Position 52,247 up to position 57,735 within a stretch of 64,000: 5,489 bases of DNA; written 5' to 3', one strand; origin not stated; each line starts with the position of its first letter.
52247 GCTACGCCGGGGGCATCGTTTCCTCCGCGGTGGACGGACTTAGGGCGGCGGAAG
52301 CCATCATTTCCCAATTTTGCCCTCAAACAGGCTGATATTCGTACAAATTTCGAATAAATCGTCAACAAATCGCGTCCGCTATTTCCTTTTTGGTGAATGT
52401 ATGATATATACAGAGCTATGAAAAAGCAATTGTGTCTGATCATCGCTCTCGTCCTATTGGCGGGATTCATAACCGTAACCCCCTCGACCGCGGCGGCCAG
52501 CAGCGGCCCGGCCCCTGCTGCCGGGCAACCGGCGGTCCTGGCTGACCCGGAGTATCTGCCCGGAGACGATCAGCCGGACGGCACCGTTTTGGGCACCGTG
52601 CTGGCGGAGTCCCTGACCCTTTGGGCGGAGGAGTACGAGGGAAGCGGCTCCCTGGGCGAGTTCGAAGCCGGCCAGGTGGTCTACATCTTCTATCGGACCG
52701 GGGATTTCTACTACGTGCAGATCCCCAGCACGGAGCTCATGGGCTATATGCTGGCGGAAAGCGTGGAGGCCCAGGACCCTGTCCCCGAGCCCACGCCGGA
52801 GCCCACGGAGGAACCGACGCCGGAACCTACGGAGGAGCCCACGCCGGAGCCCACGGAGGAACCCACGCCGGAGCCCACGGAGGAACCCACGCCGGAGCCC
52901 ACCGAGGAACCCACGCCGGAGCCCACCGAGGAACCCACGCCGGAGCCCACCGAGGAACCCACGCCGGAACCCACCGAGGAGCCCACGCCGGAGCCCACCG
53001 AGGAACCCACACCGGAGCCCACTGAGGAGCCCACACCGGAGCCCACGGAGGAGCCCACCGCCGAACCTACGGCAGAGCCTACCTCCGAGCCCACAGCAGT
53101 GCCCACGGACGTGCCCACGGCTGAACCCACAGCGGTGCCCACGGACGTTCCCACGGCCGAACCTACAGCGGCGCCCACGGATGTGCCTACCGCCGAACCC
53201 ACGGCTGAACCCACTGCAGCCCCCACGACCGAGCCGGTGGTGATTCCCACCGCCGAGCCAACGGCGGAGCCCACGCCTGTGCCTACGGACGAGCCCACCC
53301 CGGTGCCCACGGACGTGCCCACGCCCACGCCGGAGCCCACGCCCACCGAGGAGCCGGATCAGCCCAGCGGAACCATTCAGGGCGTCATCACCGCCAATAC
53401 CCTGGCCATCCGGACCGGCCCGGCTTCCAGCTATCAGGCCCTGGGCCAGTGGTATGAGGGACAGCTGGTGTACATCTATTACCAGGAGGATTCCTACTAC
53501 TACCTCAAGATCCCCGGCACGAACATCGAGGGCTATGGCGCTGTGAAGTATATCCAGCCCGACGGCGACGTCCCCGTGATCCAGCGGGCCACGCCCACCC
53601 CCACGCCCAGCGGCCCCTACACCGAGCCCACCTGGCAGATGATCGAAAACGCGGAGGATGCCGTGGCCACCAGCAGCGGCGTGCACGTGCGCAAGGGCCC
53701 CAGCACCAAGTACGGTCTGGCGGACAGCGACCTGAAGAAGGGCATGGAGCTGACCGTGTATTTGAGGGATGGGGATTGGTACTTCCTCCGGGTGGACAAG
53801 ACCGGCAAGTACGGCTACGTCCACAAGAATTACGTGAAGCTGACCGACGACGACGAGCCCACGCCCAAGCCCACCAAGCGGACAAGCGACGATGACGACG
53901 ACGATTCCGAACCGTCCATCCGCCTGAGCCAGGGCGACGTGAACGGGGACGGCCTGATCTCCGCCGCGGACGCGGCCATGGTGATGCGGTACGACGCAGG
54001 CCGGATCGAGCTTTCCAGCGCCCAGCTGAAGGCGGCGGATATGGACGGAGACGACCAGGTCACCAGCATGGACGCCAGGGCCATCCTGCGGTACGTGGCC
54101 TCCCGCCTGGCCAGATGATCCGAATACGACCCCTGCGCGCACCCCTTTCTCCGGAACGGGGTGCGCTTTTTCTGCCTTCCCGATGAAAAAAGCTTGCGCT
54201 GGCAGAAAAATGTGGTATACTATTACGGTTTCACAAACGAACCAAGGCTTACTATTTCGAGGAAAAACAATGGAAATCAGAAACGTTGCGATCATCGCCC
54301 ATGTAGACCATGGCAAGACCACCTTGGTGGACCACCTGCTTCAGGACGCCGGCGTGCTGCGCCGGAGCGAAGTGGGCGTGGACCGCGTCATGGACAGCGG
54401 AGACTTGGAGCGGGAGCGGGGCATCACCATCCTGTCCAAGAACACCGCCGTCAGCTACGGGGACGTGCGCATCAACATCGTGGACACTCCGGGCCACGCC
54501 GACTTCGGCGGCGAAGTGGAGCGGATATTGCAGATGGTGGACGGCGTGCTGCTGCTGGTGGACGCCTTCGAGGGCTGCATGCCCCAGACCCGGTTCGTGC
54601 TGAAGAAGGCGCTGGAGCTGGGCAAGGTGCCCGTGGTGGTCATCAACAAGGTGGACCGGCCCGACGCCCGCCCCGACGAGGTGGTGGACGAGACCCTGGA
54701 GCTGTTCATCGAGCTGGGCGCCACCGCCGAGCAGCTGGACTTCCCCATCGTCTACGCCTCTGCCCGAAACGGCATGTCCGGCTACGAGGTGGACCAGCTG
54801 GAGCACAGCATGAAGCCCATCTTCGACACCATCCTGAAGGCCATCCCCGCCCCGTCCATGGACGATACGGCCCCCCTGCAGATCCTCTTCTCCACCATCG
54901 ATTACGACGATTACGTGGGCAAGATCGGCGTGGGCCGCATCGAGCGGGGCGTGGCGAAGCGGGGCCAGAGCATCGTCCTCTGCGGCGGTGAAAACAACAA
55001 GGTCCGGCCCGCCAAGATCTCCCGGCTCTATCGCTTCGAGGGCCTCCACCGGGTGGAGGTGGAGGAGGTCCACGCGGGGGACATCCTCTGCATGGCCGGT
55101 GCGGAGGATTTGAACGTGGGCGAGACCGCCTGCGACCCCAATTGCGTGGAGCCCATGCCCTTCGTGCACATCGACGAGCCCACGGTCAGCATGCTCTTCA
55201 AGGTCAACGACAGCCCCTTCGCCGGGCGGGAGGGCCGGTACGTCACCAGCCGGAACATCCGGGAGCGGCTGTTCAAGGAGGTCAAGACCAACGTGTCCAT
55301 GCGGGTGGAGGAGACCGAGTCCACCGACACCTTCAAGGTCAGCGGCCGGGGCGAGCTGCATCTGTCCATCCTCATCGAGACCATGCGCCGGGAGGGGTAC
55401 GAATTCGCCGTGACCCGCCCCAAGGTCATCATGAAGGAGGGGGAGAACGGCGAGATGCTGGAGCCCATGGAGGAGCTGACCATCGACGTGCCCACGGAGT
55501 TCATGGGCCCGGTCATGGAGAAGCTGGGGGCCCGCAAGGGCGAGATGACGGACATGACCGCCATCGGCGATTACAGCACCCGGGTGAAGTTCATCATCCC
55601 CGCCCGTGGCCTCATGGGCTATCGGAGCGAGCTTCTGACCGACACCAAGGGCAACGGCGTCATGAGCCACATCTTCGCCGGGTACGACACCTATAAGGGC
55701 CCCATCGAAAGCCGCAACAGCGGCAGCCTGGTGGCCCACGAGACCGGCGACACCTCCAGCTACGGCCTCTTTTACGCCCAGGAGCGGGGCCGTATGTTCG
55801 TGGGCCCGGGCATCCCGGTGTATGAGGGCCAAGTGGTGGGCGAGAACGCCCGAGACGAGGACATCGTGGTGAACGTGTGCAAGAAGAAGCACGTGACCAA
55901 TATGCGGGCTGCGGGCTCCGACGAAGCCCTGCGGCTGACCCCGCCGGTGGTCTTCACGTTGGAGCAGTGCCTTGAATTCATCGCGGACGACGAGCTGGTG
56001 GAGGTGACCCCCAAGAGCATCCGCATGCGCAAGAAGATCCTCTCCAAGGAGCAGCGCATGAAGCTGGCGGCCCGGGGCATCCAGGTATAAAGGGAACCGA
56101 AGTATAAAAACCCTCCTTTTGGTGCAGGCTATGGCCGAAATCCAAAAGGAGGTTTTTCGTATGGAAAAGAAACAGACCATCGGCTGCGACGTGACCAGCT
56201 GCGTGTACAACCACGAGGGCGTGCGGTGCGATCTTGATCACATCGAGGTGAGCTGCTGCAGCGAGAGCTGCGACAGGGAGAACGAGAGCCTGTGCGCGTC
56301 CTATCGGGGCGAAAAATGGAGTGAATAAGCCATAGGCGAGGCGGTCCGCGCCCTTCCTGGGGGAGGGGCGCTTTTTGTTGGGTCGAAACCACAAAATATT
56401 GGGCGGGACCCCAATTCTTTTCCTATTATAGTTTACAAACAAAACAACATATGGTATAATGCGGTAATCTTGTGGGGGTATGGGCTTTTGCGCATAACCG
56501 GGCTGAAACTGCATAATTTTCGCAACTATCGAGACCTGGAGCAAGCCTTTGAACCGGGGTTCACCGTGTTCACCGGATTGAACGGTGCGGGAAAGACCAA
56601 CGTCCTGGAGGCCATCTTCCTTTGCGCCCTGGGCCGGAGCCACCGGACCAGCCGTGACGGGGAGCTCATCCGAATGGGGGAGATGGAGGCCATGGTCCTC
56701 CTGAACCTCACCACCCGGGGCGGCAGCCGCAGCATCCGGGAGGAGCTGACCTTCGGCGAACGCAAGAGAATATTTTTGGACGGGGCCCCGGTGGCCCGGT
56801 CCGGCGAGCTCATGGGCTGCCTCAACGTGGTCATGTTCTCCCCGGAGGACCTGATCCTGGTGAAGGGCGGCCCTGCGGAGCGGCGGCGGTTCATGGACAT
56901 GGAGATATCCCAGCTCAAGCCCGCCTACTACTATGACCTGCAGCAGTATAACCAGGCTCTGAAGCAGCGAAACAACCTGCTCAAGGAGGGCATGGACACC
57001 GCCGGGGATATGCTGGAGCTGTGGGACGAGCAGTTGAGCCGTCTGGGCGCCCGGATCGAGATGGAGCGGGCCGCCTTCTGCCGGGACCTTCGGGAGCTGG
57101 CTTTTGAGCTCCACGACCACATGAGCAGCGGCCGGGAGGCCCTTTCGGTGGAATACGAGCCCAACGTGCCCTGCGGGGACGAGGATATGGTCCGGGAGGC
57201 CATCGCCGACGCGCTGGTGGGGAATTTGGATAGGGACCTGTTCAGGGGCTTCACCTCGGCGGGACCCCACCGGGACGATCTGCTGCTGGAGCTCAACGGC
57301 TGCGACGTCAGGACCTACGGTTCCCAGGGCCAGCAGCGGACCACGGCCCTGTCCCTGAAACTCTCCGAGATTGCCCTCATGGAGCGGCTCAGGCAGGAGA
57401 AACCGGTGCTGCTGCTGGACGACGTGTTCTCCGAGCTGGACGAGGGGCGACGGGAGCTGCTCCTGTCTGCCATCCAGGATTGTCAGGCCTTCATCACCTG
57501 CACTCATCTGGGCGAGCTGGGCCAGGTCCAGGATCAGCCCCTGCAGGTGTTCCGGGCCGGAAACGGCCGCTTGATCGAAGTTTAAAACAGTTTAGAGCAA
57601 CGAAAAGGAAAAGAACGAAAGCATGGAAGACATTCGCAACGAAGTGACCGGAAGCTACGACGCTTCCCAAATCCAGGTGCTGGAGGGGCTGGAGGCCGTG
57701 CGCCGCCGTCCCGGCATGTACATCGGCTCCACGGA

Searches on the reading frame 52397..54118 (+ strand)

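Call 55: search_protein_families(library=pfam, proteins=[window:52397-54118:+], max_evalue=0.00001)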
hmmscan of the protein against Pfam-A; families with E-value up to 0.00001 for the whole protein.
window:52397-54118:+ (573 aa): 4 families
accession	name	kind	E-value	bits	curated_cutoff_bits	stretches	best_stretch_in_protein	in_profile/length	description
PF04886.17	PT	-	7.7e-19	67.4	26.2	0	131-166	1-36/36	PT disordered repeat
PF08239.17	SH3_3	-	2.2e-14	53.8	27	1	427-481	1-54/54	Bacterial SH3 domain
PF00404.24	Dockerin_1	-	1.6e-12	47.8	22.9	1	513-567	2-56/57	Dockerin type I domain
PF18348.7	SH3_16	-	8.3e-06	25.9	25.8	0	443-477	12-46/49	Bacterial dipeptidyl-peptidase Sh3 domain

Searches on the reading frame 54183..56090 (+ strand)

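Call 55: search_protein_families(library=pfam, proteins=[window:54183-56090:+], max_evalue=0.00001)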
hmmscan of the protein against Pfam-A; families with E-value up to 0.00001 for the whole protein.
window:54183-56090:+ (635 aa): 5 families
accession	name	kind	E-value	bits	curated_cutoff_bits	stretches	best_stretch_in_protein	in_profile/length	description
PF00009.33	GTP_EFTU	-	4.4e-54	183.4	26.5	1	31-222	2-187/188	Elongation factor Tu GTP binding domain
PF21018.2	BipA_C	-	1.2e-47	160.7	23.8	1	514-621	2-109/110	TypA/BipA C-terminal domain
PF00679.30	EFG_C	-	2.1e-25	89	27.9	1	425-509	2-86/89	Elongation factor G C-terminus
PF03144.31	GTP_EFTU_D2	-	3e-14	53.6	30.3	1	246-317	1-73/73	Elongation factor Tu domain 2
PF22042.2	EF-G_D2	-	7.6e-06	26.4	27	0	239-317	9-82/84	Elongation factor G domain 2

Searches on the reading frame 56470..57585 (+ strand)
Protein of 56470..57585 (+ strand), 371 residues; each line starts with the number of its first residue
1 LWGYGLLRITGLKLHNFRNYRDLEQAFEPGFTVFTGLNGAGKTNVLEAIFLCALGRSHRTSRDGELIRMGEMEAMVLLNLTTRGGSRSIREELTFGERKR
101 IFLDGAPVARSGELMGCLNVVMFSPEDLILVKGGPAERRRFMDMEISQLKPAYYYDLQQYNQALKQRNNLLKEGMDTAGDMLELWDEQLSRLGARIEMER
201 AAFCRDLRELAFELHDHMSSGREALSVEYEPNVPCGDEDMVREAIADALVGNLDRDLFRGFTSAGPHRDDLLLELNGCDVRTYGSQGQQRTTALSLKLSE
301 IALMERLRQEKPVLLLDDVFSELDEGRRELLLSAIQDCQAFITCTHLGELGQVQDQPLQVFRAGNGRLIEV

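Call 55: search_protein_families(library=pfam, proteins=[window:56470-57585:+], max_evalue=0.00001)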
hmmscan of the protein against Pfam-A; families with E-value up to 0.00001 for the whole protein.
window:56470-57585:+ (371 aa): 4 families
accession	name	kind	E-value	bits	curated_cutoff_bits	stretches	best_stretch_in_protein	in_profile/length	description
PF02463.25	SMC_N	-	1.1e-19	71.2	40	1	9-363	2-214/220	RecF/RecN/SMC N terminal domain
PF13476.12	AAA_23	-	3.2e-13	51.2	27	1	12-68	2-56/201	AAA domain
PF13175.12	AAA_15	-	1.6e-07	31.8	32.1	1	9-49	3-43/374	AAA ATPase domain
PF13304.12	AAA_21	-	3.4e-07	31.1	27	1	31-98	1-81/304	AAA domain, putative AbiEii toxin, Type IV TA system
